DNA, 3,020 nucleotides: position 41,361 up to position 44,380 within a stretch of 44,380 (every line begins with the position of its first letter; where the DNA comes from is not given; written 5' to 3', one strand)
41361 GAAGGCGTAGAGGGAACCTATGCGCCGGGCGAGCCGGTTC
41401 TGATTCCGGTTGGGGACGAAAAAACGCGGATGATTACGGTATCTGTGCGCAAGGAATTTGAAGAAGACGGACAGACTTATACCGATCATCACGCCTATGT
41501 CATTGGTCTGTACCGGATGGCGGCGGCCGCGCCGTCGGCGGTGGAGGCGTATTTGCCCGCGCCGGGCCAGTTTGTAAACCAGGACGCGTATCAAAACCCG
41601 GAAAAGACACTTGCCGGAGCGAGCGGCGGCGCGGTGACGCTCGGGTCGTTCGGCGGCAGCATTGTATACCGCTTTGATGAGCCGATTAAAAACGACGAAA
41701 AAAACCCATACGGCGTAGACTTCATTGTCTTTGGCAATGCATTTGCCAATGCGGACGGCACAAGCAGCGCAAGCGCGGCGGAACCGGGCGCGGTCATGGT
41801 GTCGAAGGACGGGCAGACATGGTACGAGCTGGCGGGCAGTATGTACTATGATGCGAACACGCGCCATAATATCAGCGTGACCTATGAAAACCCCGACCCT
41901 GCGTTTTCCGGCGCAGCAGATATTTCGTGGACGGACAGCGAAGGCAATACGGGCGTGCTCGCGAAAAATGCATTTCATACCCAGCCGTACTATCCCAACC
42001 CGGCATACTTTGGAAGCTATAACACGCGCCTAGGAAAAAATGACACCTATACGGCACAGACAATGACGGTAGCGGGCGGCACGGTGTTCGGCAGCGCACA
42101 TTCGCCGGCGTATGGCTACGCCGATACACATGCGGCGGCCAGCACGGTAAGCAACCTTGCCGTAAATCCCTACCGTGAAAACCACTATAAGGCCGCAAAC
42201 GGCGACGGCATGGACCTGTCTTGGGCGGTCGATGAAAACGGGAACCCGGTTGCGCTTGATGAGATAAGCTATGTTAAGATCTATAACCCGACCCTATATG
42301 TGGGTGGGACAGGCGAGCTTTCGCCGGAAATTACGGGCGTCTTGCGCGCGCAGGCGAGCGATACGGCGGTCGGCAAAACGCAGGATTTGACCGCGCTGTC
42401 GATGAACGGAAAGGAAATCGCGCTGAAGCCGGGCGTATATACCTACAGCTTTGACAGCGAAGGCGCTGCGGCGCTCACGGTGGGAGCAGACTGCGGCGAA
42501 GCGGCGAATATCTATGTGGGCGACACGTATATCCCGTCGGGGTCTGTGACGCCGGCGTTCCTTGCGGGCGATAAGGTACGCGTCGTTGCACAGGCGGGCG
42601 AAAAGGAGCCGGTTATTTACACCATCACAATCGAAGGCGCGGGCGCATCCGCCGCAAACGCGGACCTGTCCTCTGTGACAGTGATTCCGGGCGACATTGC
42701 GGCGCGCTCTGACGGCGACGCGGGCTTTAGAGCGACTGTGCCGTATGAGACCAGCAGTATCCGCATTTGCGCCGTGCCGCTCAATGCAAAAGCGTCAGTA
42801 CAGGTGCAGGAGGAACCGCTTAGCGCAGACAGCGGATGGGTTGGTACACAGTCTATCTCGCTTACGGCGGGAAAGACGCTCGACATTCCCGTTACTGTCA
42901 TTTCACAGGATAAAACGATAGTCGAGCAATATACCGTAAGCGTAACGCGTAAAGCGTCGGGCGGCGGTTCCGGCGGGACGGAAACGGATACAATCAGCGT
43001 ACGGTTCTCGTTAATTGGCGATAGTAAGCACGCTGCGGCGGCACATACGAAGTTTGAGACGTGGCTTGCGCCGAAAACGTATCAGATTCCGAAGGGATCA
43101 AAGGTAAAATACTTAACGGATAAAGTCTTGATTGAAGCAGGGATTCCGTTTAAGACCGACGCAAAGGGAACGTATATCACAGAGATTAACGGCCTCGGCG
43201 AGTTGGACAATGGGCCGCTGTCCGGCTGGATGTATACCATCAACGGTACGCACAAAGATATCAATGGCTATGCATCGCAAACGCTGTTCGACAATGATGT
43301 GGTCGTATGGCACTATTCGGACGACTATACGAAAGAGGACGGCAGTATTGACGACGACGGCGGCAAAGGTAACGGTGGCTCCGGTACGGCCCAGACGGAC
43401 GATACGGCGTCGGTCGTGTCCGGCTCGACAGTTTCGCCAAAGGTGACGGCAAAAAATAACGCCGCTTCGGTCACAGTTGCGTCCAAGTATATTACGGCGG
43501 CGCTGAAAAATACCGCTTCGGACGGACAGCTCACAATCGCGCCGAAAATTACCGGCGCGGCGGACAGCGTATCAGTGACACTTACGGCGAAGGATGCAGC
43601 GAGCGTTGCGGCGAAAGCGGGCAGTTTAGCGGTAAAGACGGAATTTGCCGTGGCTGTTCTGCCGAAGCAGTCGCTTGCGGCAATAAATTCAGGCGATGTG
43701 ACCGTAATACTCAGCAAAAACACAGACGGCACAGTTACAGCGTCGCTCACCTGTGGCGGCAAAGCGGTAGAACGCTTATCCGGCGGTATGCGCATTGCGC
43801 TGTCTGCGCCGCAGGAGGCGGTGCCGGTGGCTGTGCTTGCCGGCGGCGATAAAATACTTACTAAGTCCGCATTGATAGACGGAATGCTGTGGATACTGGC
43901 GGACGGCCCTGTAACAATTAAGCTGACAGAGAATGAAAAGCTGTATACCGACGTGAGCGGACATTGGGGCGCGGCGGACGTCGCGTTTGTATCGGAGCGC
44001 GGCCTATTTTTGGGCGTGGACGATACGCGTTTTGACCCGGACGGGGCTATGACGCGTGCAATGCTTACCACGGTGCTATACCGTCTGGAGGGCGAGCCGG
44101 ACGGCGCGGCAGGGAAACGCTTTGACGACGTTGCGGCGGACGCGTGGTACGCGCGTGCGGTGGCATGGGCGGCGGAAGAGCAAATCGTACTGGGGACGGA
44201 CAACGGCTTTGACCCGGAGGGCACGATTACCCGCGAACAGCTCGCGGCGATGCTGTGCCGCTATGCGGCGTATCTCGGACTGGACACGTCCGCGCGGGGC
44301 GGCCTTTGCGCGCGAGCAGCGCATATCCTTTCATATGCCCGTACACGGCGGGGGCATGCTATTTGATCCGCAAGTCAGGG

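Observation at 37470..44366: B12-riboswitch-gated, SLH-anchored 2,175-aa protein with three transcobalamin-like modules: candidate cell-surface corrinoid-capture system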

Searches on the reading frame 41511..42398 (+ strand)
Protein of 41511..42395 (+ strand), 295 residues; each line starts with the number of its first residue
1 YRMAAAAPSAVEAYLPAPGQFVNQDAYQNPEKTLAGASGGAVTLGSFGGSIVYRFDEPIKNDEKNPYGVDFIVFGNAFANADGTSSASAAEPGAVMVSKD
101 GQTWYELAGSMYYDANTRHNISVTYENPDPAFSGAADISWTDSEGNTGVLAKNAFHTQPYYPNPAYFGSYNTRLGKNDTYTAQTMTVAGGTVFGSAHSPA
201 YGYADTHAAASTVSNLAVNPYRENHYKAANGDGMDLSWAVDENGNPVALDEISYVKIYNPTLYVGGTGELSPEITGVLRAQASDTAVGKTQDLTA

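Call 7: search_protein_families(library=pfam, proteins=[window:41511-42395:+], max_evalue=1)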
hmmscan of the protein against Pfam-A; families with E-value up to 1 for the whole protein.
seq(295 aa): 0 families

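Call 25: search_solved_structures(query=window:41511-42395:+, max_evalue=1, show_alignments=2)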
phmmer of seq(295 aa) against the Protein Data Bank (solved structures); distinct sequences matched with E-value up to 1: 4.
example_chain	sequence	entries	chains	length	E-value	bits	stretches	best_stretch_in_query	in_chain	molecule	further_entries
8blw_B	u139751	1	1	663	2.3e-29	106.3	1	8-276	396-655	YncE family protein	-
7biz_A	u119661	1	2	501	1.2e-13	54.8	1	11-274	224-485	Cell surface protein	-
1pfk_A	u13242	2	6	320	0.62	13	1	165-216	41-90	PHOSPHOFRUCTOKINASE | 6-PHOSPHOFRUCTOKINASE ISOZYME I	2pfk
10oj_A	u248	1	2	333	0.66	12.9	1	165-216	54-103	ATP-dependent 6-phosphofructokinase isozyme 1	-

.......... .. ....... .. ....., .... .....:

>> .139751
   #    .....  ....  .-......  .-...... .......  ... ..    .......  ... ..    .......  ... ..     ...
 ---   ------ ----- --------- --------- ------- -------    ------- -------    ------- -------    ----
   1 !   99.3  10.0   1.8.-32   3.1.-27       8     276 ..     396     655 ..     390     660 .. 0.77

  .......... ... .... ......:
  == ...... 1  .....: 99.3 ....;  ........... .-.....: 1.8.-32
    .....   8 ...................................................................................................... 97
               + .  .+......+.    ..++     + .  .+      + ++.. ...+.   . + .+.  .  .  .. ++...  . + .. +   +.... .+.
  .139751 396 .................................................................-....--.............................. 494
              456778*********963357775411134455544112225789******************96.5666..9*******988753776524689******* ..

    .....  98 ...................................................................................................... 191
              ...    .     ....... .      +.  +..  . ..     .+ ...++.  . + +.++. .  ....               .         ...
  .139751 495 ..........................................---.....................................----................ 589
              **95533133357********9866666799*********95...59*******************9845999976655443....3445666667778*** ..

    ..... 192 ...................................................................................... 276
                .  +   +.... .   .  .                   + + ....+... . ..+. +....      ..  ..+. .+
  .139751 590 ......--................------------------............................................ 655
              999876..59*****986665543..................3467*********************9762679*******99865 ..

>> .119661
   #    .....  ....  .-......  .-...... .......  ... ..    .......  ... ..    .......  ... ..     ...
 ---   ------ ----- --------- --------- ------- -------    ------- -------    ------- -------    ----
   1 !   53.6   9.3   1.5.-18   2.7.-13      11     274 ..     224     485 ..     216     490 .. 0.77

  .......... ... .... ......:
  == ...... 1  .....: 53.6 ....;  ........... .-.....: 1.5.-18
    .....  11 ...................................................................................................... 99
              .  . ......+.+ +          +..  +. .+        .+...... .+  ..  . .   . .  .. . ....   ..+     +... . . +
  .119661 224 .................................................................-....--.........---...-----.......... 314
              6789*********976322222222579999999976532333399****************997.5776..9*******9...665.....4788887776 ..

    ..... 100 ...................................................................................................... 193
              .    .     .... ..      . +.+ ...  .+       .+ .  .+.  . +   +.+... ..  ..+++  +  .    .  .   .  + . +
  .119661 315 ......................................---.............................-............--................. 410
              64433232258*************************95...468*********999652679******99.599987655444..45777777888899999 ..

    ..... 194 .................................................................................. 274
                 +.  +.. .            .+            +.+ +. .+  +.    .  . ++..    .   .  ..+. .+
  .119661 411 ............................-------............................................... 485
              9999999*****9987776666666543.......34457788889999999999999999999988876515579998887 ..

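Call 31: find_homologous_proteins(query=window:41514-42398:+, max_evalue=0.00001)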
Query window:41514-42398:+ (295 aa): 566 proteins with E <= 0.00001 among 3698 candidates; the best 120 are listed.
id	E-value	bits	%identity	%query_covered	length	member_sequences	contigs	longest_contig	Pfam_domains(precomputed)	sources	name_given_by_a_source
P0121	6.6e-55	205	42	94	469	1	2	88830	PF18962.8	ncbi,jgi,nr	ncbi:MAG: T9SS type A sorting domain-containing protein [Chlorobi bacterium]|nr:T9SS type A sorting 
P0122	9.0e-53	198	42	100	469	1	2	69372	PF18962.8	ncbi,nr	ncbi:MAG: T9SS type A sorting domain-containing protein [Bacteroidales bacterium]|nr:T9SS type A sor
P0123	9.8e-53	198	40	97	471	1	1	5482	PF18962.8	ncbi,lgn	-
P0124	1.3e-52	197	41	91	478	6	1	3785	PF18962.8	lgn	-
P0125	3.3e-52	196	39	100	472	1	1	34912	PF18962.8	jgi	-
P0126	7.5e-52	195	49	67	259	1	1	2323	-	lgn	-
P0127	6.9e-51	192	42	91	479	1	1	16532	PF18962.8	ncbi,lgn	-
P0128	2.0e-50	190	40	100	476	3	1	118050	PF18962.8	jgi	-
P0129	3.7e-50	189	40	98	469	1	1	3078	PF18962.8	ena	-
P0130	1.5e-49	187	39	98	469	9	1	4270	PF18962.8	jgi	-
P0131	3.5e-49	186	39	98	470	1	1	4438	PF18962.8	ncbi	-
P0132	4.0e-49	186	38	95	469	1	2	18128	PF18962.8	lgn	-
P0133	9.7e-49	185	37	97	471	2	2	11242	-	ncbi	-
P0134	1.0e-48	185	39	96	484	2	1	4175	PF18962.8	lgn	-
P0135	2.2e-48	184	39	97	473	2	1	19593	-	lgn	-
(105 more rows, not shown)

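Call 84: predict_structure(alignment_id=A5)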
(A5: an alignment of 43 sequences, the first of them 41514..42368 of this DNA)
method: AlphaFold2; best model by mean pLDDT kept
length: 285 residues; sequences in the alignment: 43
mean_pLDDT: 77.2   pTM: 0.85
mean pLDDT of the five models: 77.2, 77.0, 75.6, 75.0, 74.4
residues with pLDDT >= 90: 81; 70-90: 106; 50-70: 79; < 50: 19
segments of 3 or more residues with pLDDT < 50: 190-196
pLDDT, mean of each block of 10 residues (from residue 1): 71 89 75 67 89 93 73 70 59 93 89 87 90 91 90 86 77 71 74 48 64 56 58 89 94 91 55 82 54
secondary structure, 60 per line:
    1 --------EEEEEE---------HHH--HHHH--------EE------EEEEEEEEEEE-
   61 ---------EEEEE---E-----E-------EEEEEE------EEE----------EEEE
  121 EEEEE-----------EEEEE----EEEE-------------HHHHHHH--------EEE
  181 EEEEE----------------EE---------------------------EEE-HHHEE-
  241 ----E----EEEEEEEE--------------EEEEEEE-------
elements in order: E9-14 H29-32 E49-59 E70-74 E92-97 E104-106 E117-125 E137-141 E146-149 H163-169 E178-185 E231-233 E250-257 E272-278

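Call 87: fold_search(model_id=the predicted structure, library=pdb)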
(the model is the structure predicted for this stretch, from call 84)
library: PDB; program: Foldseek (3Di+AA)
matches with E <= 10: 517; with E <= 0.001: 3
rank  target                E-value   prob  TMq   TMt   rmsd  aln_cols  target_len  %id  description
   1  8blw_B                4.3e-21  1.00  0.68  0.33   5.7       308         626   32  Vitamin B12 transporter BtuB1 with lipoprotein BtuG1 from B. theta (released 2023-08-16)
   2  7biz_B                3.1e-18  1.00  0.67  0.42   5.8       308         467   28  Structure of a B12 binding lipoprotein from Bacteroides thetaiotaomicron (released 2022-03-02)
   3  7biz_A                6.2e-18  1.00  0.67  0.42   6.3       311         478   28  Structure of a B12 binding lipoprotein from Bacteroides thetaiotaomicron (released 2022-03-02)
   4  9efk_M                2.5e-02  0.04  0.09  0.04  19.2       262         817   11  Cryo-EM structure of the portal-tail complex of LME-1 phage (released 2025-04-16)
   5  6ibu_A                9.7e-02  0.06  0.15  0.17  17.9       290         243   11  Apo Crh5 transglycosylase (released 2019-02-27)
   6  2fhr                  1.2e-01  0.08  0.14  0.08  17.1       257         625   11  Trypanosoma Rangeli Sialidase In Complex With 2,3- Difluorosialic Acid (Covalent Intermediate) (released 2006-01-17)
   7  4lks_A                1.2e-01  0.18  0.21  0.35  15.0       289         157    8  Structure of CBM32-3 from a family 31 glycoside hydrolase from Clostridium perfringens in complex with galactose (released 2014-12-24)
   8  2ags                  1.2e-01  0.08  0.16  0.09  17.1       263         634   10  Trypanosoma rangeli Sialidase in Complex with 2-Keto-3-deoxy-D-glycero-D-galacto-2,3-difluoro-nononic acid (2,3-difluoro (released 2005-11-22)
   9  6sgf_A                1.3e-01  0.15  0.16  0.32  16.1       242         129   10  Molecular insight into a new low affinity xylan binding module CBM86, from the xylanolytic gut symbiont Roseburia inte (released 2019-11-20)
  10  7xtl_A                1.4e-01  0.18  0.21  0.36  16.1       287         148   11  Crystal structure of the C-terminal domain of human N-acetylglucosaminyltransferase IVa (released 2022-09-28)
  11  6acu_C                1.4e-01  0.02  0.08  0.10  20.5       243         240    9  The structure of CVA10 virus mature virion (released 2018-11-21)
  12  6ibw_B                1.5e-01  0.04  0.14  0.16  17.9       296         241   10  Crh5 transglycosylase in complex with NAG (released 2019-02-27)
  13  6wby                  1.6e-01  0.13  0.18  0.06  13.8       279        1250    9  Single-Particle Cryo-EM Structure of Arabinofuranosyltransferase AftD from Mycobacteria, Mutant R1389S Class 2 (released 2020-05-13)
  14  3uk9_A                1.7e-01  0.11  0.23  0.25  16.9       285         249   11  Galactose-specific lectin from Dolichos lablab (released 2012-11-14)
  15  1nov_A                1.7e-01  0.02  0.11  0.11  20.2       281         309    9  NODAMURA VIRUS (released 1998-01-14)
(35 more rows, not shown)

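Call 89: search_protein_families(library=ncbifam, proteins=[window:41514-42368:+], max_evalue=0.01)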
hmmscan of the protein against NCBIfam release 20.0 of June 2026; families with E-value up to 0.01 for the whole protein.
window:41514-42368:+ (285 aa): 1 family
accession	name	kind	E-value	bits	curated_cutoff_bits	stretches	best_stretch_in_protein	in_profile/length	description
NF033170.0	lipo_LIC13355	subfamily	9.2e-05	21.8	120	1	63-115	112-162/273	LIC_13355 family lipoprotein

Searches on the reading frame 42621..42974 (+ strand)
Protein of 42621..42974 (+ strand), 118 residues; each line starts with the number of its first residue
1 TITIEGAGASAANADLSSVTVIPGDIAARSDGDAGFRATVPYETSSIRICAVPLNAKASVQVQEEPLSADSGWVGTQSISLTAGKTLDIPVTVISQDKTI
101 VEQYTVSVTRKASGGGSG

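Call 71: search_protein_families(library=pfam, proteins=[window:42621-42974:+], max_evalue=0.05)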
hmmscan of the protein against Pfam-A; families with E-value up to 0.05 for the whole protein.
window:42621-42974:+ (118 aa): 1 family
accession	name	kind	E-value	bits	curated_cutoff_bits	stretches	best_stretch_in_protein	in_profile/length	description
PF12733.13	Cadherin-like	-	6.1e-12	46.3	24.2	1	36-111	18-89/89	Cadherin-like beta sandwich domain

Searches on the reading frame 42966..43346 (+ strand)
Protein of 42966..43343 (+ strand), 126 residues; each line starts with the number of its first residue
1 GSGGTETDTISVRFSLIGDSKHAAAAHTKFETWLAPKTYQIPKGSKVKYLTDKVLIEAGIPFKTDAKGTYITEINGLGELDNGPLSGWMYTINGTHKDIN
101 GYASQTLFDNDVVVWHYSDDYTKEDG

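Call 7: search_protein_families(library=pfam, proteins=[window:42978-43346:+], max_evalue=1)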
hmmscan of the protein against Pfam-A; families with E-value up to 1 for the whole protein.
seq(123 aa): 2 families
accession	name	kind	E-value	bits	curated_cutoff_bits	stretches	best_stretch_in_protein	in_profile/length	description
PF14478.12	DUF4430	-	1.8e-10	41.6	23.8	1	60-114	19-71/72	Domain of unknown function (DUF4430)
PF02618.21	YceG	-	0.069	13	32.4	1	19-51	98-130/275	YceG-like family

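Call 68: search_solved_structures(query=window:42966-43343:+, max_evalue=1, show_alignments=2)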
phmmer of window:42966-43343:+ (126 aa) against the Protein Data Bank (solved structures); distinct sequences matched with E-value up to 1: 1.
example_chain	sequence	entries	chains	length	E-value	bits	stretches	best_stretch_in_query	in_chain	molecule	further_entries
3e8v_A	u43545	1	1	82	0.7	13.1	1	88-119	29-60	Possible transglutaminase-family protein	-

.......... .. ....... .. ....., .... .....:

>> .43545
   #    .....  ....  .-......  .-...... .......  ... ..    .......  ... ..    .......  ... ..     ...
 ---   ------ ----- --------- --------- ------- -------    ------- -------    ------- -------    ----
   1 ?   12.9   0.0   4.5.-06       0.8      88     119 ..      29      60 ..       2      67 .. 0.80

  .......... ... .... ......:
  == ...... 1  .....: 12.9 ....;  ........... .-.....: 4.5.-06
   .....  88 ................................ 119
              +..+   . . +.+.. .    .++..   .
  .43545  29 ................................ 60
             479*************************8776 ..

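Call 89: search_protein_families(library=ncbifam, proteins=[window:42966-43343:+], max_evalue=0.01)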
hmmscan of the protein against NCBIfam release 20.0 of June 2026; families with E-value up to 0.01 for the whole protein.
window:42966-43343:+ (126 aa): 0 families

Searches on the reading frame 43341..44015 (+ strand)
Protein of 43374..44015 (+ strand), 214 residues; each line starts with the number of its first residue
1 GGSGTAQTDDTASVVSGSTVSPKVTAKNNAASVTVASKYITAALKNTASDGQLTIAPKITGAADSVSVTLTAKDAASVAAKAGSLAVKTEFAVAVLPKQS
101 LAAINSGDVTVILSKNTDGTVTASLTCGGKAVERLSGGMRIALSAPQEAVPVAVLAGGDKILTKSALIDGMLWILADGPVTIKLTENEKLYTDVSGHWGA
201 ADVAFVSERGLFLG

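Call 7: search_protein_families(library=pfam, proteins=[window:43374-44015:+], max_evalue=1)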
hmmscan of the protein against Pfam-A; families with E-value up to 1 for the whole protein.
seq(214 aa): 3 families
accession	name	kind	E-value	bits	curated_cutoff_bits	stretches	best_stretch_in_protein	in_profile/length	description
PF01077.27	NIR_SIR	-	0.034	14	27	1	80-148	39-107/158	Nitrite and sulphite reductase 4Fe-4S domain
PF04686.18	SsgA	-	0.14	12.5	25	0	28-82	24-79/98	Streptomyces sporulation and cell division protein, SsgA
PF00395.25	SLH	-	0.22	12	20.8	1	191-212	2-24/44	S-layer homology domain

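Call 71: search_protein_families(library=pfam, proteins=[window:43341-43943:+], max_evalue=0.05)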
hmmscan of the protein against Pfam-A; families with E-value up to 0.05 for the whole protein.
window:43341-43943:+ (201 aa): 1 family
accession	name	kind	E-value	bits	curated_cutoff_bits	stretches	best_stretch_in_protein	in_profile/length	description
PF01077.27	NIR_SIR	-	0.031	14.2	27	1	91-159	39-107/158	Nitrite and sulphite reductase 4Fe-4S domain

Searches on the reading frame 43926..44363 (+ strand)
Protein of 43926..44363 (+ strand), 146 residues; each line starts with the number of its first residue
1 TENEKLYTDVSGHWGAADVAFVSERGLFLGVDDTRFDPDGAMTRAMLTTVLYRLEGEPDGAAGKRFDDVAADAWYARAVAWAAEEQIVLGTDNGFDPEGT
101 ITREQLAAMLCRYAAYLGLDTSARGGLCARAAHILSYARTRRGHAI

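Call 71: search_protein_families(library=pfam, proteins=[window:43926-44363:+], max_evalue=0.05)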
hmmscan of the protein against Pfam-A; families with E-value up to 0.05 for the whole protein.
window:43926-44363:+ (146 aa): 1 family
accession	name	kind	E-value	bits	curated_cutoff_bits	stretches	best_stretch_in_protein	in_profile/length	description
PF00395.25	SLH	-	1.8e-22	79.5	20.8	2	65-107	1-44/44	S-layer homology domain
